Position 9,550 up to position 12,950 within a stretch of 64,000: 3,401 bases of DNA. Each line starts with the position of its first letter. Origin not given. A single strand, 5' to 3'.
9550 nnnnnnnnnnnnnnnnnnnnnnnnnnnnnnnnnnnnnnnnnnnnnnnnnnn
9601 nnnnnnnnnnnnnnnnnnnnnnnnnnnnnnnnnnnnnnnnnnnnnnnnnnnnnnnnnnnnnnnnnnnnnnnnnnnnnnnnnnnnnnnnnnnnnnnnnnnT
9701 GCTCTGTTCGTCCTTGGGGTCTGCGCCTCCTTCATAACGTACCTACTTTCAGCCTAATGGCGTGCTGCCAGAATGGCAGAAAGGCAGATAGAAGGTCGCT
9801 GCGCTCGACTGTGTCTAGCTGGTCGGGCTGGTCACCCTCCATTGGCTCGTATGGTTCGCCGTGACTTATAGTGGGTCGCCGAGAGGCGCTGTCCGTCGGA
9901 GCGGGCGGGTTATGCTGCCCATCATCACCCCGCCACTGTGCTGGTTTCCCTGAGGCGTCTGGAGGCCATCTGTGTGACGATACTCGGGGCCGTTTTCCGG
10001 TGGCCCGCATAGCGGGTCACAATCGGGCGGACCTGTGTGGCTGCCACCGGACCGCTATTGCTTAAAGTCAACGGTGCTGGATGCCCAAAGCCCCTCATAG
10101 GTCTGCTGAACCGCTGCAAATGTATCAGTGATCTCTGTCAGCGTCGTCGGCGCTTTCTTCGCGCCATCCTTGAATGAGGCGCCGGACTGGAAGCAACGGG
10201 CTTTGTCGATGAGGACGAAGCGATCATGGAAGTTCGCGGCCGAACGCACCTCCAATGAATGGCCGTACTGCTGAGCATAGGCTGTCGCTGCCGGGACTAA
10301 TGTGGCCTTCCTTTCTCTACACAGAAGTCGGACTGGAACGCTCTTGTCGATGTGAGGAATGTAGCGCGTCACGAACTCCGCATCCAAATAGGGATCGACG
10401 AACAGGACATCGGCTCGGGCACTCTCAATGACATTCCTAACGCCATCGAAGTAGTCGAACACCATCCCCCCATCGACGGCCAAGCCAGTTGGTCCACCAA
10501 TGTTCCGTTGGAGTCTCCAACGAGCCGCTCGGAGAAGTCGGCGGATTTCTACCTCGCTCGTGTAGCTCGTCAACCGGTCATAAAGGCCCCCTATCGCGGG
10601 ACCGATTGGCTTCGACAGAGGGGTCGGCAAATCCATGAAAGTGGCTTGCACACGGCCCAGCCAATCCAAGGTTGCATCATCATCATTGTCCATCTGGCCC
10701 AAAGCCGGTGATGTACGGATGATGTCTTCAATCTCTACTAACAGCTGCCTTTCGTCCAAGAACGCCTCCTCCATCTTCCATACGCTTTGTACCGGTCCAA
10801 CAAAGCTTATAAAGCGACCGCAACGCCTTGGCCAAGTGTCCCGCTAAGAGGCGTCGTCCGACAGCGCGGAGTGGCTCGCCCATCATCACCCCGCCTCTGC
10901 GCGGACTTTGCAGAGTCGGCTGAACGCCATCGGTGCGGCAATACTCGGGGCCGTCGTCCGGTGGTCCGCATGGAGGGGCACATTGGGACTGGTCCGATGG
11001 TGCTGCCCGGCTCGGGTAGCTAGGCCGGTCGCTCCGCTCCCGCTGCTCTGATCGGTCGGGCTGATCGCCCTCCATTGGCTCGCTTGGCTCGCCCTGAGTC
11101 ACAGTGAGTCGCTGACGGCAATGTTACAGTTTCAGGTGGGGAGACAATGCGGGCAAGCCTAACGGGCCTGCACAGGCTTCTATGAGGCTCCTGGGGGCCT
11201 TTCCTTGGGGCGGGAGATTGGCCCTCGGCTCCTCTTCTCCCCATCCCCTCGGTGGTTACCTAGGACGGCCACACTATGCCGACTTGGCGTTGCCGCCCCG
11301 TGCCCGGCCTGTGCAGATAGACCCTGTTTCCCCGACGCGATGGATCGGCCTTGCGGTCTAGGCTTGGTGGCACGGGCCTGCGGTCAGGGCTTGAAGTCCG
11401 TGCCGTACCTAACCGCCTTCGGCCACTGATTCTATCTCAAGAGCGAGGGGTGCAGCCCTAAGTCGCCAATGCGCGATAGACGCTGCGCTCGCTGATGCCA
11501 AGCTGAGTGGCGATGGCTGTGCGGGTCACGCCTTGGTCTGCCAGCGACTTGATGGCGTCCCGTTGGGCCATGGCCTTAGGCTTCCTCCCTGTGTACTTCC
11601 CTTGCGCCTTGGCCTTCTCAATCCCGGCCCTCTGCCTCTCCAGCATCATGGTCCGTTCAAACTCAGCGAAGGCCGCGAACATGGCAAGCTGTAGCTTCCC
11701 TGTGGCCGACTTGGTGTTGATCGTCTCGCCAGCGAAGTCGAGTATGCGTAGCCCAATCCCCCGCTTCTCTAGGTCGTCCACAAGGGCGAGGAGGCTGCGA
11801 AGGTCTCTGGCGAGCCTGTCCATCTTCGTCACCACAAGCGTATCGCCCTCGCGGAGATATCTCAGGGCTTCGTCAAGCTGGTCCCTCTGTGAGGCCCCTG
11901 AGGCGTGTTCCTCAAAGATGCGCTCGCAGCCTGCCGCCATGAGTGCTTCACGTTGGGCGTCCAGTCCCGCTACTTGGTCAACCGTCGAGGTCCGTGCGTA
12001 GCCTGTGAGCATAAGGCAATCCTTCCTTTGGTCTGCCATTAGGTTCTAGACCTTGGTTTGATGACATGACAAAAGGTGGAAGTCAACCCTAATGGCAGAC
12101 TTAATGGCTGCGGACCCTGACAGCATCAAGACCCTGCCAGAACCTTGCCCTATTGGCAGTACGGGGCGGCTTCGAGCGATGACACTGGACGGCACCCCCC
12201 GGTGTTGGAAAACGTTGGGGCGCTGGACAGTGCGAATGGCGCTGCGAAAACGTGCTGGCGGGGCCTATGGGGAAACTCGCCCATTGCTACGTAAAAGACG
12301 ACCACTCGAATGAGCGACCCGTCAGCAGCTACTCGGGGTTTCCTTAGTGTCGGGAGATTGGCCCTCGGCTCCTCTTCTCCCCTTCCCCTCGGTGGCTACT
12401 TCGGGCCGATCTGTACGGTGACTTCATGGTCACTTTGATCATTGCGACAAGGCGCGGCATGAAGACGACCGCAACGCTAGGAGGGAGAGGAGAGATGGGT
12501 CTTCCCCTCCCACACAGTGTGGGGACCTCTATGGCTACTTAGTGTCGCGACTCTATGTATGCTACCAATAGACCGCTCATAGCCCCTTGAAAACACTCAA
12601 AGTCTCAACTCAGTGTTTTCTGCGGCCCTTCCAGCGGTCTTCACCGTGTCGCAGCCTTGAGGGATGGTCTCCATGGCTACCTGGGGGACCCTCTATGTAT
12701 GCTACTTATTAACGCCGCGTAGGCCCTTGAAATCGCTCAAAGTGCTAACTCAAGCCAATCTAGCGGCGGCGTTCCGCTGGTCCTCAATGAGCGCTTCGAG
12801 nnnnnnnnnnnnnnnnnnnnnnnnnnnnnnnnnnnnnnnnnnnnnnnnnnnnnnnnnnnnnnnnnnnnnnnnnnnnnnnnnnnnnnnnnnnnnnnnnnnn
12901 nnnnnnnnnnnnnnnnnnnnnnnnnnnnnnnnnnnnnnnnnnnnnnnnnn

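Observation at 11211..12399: Serine recombinase gene enclosed by 49-bp direct repeats, a possible self-excising mini-cassette nested in the island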

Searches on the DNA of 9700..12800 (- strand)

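Call 40: search_rna_families(source=window, start=9700, end=12800, threshold=evalue, max_evalue=10, show_alignments=3)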
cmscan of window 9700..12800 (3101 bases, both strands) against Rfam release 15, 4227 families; matches with E-value up to 10: 4.
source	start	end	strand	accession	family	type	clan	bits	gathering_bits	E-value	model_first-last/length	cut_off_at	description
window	9903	9935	-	RF00342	snoZ40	Gene; snRNA; snoRNA; CD-box;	-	18.6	50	3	1-73/73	no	Small nucleolar RNA Z40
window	12025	12107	+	RF03284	mir-4637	Gene; miRNA;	-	17.3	89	9.9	1-84/84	no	mir-4637 microRNA precursor family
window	10639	10685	-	RF01141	sR18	Gene; snRNA; snoRNA; CD-box;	-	15.4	45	3.3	1-56/56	no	Small nucleolar RNA sR18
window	9897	9931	-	RF01151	snoU82P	Gene; snRNA; snoRNA; CD-box;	-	12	42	9.7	1-55/55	no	Small nucleolar RNA U82P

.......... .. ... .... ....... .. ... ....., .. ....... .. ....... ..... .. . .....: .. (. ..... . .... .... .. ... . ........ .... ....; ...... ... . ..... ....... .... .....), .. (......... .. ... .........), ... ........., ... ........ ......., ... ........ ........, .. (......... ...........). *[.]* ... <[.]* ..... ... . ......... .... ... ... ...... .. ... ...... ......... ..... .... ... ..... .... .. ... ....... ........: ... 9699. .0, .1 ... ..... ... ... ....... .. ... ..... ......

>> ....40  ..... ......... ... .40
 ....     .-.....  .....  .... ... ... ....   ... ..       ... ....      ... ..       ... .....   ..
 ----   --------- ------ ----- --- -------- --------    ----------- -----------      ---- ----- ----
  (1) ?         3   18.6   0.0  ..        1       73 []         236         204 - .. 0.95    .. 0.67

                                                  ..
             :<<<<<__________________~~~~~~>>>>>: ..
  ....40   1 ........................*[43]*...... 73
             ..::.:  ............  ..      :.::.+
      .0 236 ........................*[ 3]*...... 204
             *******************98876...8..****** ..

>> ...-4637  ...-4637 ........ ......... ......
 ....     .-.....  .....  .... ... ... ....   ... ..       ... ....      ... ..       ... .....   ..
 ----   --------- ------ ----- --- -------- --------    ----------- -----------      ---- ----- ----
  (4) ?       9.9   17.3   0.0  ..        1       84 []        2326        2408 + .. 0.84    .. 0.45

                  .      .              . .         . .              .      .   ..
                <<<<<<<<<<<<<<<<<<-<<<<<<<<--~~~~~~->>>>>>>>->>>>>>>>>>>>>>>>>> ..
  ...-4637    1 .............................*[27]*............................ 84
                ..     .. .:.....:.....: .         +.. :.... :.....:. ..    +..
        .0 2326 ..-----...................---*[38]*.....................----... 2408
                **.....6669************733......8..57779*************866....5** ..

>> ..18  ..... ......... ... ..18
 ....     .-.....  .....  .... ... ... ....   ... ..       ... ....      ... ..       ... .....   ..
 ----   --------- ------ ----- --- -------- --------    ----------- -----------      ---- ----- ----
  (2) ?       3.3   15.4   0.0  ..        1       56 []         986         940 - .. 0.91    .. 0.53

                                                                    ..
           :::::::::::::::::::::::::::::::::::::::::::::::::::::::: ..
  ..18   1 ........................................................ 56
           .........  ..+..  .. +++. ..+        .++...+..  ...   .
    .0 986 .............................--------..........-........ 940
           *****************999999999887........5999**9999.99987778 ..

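Call 63: search_dna_similar(query=window:11190-12410:-, collection=plasmids, mode=distant, max_rows=15)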
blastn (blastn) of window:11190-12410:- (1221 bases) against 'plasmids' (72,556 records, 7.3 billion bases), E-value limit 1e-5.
Records with a match: 8; places in all: 8; records where one place covers at least 80% of the query: 0.
Best place of each record, by identity: 80-90% 6; 60-80% 2.
By first word of the organism name: Citrobacter 3; Serratia 2; Roseomonas 1; Azospirillum 1; Proteus 1.
By predicted mobility (MOB-suite, as given by PLSDB): mobilizable 5; non-mobilizable 2; conjugative 1.
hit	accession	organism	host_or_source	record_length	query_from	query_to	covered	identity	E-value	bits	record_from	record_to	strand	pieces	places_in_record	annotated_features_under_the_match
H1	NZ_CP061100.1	Roseomonas marmotae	Marmota himalayana,pure culture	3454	680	811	11%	75.2%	4e-13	85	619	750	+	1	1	recombinase family protein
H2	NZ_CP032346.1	Azospirillum brasilense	soil sample,Agricultural field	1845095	706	838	11%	73.1%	7e-10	73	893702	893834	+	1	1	record has no annotation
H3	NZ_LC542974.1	Serratia marcescens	-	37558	534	598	5%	81.5%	4e-7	64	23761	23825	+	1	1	recombinase family protein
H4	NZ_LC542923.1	Serratia marcescens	-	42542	534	598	5%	81.5%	4e-7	64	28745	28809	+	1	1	recombinase family protein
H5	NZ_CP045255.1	Proteus mirabilis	Homosapiens,stool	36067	534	598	5%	81.5%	4e-7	64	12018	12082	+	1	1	recombinase family protein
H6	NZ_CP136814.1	Citrobacter koseri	Homo sapiens,urine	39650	534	598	5%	81.5%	4e-7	64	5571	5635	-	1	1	recombinase family protein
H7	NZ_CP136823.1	Citrobacter koseri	Homo sapiens,sputum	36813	534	598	5%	81.5%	4e-7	64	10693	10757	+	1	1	recombinase family protein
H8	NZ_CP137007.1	Citrobacter koseri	Homo sapiens,sputum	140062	534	598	5%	81.5%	4e-7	64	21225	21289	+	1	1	recombinase family protein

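Call 86: build_rna_model(alignment_id=A4, structure=none)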
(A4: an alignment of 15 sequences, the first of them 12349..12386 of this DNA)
Model R1 built from alignment A4 (15 sequences, 41 columns); structure: none (sequence only).
model positions 36; base pairs 0; branch points 0; effective number of sequences 15; information 0.696 bits per position. No base pairs: searches with it score sequence only.

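Call 87: search_with_rna_model(model_id=R1, sources=[window, L001, L003, L004, L005, L006, L007, L008, L009, L010, L083, L088, L094, L131, L095, L096, L099, L100, L101, L105, L011, L012, L013, L014, L015, L016, L019, L021, L022, L025, L026, L027, L030, L031, L032, L036, L037, L038, L040, L041], max_evalue=1)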
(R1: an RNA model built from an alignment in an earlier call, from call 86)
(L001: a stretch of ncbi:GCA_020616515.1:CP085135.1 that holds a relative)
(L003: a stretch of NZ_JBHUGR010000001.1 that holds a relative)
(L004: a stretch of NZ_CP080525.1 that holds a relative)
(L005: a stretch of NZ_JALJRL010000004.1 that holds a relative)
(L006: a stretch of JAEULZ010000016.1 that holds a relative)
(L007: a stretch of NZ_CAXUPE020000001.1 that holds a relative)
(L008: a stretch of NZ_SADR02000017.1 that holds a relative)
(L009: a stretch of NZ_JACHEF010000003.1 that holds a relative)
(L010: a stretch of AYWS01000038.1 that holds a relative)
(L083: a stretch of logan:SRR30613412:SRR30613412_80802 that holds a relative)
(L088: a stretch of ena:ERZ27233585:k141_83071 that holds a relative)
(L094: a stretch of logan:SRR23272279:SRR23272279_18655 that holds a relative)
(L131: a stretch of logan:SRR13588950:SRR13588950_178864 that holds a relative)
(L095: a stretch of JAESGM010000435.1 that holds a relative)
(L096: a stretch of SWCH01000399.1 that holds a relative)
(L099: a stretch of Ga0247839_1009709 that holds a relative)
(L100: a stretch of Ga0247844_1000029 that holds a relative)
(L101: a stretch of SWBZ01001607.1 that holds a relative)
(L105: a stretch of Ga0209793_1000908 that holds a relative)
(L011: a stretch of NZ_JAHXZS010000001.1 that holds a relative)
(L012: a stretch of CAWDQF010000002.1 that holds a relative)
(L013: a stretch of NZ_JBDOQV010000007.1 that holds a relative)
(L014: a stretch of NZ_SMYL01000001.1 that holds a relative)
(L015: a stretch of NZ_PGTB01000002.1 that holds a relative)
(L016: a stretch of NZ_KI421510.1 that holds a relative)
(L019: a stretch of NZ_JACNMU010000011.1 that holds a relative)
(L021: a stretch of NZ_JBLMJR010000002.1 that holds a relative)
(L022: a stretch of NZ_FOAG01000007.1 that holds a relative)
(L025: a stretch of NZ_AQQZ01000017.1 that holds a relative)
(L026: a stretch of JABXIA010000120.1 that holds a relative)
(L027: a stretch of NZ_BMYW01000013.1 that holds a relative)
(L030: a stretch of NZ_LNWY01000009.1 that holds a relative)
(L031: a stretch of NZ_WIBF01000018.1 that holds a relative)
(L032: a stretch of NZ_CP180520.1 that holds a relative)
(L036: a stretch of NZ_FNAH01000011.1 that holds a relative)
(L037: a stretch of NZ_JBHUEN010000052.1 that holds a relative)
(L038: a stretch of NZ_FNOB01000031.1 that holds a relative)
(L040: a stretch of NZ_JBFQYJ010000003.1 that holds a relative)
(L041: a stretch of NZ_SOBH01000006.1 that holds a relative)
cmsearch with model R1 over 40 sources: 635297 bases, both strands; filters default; matches with E-value up to 1: 15.
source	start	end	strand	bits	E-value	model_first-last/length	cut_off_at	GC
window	10864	10895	-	22.1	9.4e-05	2-33/36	-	0.75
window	9901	9934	-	21.4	0.00016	2-35/36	-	0.71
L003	8805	8836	+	21.3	0.00018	4-35/36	-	0.69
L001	10795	10827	+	21.2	0.00019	3-35/36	-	0.7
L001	11450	11482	+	19.9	0.0005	2-34/36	-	0.64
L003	7551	7582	+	19.6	0.00065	3-34/36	-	0.66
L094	6635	6667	+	19.3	0.00077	3-35/36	-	0.58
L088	1789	1821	+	19.3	0.0008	3-35/36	-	0.61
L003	9874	9904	+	19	0.00097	4-34/36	-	0.65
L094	7585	7616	+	18.5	0.0014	3-34/36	-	0.56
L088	236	266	+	18.1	0.0019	2-32/36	-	0.71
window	12352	12384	-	16.5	0.0066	3-35/36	-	0.64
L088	462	490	+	15.4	0.014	2-30/36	-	0.69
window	11212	11244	-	15.4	0.015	3-35/36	-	0.64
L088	1446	1476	+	13.3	0.071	4-34/36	-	0.61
